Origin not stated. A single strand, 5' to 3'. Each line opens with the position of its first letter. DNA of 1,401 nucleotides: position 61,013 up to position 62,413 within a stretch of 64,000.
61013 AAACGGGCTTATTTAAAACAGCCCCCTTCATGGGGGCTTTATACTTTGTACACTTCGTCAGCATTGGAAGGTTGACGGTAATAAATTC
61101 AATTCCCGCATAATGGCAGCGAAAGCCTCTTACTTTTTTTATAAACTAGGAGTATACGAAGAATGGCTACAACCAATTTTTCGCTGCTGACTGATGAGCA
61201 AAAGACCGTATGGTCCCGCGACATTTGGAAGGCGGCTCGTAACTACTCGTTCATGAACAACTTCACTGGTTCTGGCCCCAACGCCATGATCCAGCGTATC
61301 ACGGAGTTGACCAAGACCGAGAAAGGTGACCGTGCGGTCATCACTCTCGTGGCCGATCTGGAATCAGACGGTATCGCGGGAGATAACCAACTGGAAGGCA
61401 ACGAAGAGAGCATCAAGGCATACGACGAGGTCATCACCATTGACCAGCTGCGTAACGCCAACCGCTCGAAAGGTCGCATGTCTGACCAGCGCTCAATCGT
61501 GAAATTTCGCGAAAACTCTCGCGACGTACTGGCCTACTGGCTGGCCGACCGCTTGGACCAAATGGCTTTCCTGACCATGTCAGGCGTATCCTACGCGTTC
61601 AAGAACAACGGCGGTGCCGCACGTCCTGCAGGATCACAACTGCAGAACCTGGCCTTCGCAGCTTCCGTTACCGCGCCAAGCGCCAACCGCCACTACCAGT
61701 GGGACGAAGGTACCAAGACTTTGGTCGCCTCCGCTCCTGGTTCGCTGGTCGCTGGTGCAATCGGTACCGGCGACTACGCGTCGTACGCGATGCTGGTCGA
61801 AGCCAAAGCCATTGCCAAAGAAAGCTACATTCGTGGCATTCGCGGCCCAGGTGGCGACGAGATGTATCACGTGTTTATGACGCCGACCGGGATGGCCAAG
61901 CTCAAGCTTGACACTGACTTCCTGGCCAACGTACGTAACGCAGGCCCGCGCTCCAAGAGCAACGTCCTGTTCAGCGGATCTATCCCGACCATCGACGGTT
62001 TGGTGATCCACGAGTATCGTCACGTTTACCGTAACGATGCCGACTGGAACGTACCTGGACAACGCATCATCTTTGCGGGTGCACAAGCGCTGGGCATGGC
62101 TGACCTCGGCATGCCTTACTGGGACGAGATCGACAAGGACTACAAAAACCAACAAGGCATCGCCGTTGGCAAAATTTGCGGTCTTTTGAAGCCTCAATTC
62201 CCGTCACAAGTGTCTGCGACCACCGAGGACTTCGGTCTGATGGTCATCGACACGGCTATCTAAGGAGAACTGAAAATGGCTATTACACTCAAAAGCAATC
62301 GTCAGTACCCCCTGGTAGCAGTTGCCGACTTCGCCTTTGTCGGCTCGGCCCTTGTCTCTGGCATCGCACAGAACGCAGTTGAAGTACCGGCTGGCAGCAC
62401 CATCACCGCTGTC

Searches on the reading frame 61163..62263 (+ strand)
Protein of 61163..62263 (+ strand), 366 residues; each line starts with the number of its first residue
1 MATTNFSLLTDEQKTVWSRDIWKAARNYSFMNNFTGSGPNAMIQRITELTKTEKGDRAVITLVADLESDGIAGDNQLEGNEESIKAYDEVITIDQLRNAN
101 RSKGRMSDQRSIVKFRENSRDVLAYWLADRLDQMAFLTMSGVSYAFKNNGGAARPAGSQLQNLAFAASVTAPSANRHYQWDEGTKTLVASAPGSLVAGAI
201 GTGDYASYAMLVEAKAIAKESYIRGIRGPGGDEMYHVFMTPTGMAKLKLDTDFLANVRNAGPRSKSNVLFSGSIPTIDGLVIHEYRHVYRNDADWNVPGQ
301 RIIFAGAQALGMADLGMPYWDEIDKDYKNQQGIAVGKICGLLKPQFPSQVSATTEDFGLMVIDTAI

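Call 30: search_protein_families(library=phrogs, proteins=[window:61163-62263:+], max_evalue=0.00001)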
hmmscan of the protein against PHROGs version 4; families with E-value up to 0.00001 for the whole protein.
window:61163-62263:+ (366 aa): 2 families
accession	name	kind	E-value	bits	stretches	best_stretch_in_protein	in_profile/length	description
phrog_334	-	head and packaging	8.7e-81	272.9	1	1-366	1-379/381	major head protein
phrog_13784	-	unknown function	2e-10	42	1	38-143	52-156/177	-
